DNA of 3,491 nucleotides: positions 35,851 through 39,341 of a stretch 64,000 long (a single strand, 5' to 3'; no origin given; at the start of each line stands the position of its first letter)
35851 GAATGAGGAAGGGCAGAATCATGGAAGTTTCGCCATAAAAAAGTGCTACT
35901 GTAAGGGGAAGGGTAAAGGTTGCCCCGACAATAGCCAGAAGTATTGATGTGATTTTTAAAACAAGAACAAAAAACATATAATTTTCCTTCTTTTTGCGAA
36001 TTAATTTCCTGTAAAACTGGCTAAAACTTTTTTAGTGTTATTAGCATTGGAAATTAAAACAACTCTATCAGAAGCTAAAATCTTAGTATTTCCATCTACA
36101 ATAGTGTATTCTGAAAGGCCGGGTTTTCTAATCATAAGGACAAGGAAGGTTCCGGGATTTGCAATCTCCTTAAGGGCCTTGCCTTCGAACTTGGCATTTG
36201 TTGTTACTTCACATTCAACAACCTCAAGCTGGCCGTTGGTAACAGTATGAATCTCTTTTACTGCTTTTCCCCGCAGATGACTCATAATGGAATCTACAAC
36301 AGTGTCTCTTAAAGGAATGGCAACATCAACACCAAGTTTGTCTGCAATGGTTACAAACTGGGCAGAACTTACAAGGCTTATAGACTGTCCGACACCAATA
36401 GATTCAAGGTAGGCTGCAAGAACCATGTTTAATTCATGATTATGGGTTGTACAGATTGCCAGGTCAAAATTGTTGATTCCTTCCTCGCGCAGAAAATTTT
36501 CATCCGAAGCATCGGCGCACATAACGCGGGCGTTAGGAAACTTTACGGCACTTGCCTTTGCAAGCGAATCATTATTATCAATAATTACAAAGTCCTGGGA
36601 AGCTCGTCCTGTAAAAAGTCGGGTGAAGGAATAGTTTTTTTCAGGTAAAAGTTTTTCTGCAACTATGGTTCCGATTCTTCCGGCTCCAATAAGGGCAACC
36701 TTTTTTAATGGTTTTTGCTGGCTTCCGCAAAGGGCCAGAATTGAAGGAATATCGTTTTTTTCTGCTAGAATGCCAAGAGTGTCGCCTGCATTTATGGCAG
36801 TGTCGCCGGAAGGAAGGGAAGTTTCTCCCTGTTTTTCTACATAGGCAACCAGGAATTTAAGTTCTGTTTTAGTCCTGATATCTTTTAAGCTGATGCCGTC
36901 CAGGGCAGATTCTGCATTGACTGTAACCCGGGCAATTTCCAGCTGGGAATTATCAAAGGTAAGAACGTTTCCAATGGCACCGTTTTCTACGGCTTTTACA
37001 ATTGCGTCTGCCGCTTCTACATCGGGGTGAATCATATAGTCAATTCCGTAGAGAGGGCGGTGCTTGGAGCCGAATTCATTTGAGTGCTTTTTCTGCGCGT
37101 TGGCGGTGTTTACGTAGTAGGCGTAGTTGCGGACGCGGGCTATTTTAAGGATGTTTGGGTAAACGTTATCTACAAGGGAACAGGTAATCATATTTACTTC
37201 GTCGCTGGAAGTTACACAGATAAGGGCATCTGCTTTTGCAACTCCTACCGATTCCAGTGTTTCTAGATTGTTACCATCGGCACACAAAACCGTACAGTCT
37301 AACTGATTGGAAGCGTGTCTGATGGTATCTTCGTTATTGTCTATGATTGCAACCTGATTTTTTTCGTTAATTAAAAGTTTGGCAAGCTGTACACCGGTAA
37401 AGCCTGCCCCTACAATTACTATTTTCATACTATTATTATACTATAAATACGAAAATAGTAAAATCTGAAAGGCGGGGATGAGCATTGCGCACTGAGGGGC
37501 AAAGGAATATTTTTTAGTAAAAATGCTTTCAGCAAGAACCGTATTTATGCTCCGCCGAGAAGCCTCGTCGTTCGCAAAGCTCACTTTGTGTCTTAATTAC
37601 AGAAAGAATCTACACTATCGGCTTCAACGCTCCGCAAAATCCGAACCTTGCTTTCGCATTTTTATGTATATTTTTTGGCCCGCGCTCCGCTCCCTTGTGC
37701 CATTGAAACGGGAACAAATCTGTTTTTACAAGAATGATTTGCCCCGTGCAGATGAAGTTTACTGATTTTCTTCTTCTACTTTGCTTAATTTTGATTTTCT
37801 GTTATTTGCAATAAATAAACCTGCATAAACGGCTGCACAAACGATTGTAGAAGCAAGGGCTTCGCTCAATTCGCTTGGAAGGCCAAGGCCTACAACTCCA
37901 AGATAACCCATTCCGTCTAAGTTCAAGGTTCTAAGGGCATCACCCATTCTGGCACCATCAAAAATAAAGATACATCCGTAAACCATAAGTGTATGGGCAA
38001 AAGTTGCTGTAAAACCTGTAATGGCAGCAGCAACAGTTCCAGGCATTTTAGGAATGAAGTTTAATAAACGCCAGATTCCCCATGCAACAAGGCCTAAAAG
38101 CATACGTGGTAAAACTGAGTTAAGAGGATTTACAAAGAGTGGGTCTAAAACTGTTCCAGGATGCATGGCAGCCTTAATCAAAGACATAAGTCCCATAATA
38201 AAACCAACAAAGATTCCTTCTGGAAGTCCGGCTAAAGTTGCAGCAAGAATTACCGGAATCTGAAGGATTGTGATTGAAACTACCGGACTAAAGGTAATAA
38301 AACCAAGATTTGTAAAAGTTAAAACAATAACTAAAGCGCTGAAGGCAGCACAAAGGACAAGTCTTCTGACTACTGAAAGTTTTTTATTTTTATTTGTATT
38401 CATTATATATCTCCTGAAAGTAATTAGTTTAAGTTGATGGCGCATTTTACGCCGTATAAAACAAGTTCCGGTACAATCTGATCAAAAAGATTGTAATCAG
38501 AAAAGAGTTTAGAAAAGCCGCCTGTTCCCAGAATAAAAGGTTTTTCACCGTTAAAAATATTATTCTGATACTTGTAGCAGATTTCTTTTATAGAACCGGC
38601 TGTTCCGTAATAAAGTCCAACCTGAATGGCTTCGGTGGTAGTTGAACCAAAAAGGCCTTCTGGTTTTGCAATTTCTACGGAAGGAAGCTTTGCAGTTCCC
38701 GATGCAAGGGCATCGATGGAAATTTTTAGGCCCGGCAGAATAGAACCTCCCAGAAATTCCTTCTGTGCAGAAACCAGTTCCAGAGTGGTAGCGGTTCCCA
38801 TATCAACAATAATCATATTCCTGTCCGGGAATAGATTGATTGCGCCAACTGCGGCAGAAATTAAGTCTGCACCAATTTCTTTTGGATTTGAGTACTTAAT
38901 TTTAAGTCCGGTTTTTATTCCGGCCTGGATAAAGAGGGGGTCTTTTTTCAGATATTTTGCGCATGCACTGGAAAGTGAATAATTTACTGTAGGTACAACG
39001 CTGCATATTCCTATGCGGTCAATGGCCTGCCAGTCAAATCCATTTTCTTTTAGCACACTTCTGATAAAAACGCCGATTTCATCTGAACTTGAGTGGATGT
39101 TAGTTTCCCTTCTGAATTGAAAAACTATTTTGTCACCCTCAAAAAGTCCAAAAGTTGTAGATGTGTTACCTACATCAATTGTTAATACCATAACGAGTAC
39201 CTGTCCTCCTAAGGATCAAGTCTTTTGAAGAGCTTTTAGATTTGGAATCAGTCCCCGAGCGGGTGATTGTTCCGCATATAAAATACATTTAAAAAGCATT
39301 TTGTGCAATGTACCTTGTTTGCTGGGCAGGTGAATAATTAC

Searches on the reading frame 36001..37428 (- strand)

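Call 90: search_protein_families(library=pfam, proteins=[window:36001-37428:-], max_evalue=0.00001)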
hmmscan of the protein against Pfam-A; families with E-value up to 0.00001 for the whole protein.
window:36001-37428:- (475 aa): 5 families
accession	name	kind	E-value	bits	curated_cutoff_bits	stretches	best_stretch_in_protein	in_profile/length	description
PF02254.24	TrkA_N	-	5.9e-38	130.2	23.8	2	3-104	1-101/116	TrkA-N domain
PF02080.26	TrkA_C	-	1.5e-21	76.5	27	2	166-234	2-70/71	TrkA-C domain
PF03435.24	Sacchrp_dh_NADP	-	9.2e-07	29.7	25.1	0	3-70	1-73/129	Saccharopine dehydrogenase NADP binding domain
PF03807.23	F420_oxidored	-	4.8e-06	27.5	21.6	0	2-47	1-46/94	NADP oxidoreductase coenzyme F420-dependent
PF13241.12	NAD_binding_7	-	5.3e-06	27.4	22.1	0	2-81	9-77/104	Putative NAD(P)-binding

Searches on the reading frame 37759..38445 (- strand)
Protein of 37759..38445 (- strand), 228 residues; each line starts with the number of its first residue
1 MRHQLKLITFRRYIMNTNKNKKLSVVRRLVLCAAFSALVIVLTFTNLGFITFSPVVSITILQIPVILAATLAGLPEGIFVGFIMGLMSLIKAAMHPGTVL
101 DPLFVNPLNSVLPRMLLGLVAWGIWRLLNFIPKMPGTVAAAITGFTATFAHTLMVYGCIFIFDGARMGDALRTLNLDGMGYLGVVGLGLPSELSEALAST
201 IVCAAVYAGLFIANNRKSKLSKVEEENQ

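Call 91: search_protein_families(library=pfam, proteins=[window:37759-38445:-], max_evalue=0.00001)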
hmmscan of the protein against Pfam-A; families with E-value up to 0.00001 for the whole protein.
window:37759-38445:- (228 aa): 1 family
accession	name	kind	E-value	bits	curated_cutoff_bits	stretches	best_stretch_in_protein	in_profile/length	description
PF12822.12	ECF_trnsprt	-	8.6e-14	52.3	30.7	1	27-207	1-169/169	ECF transporter, substrate-specific component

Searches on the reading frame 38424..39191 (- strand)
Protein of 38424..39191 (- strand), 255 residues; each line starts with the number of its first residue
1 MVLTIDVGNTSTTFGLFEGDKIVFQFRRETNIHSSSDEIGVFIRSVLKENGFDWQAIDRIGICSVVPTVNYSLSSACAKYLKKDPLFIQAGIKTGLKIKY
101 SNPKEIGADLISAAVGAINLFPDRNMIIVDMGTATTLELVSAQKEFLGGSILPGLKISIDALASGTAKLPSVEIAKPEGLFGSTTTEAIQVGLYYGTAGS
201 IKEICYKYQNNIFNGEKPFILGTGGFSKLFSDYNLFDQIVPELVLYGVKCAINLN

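Call 91: search_protein_families(library=pfam, proteins=[window:38424-39191:-], max_evalue=0.00001)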
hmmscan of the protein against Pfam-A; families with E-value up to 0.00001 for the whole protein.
window:38424-39191:- (255 aa): 1 family
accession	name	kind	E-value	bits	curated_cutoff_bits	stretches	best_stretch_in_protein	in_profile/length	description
PF03309.20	Pan_kinase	-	5.4e-68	229.3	24.7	1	3-205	2-203/205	Type III pantothenate kinase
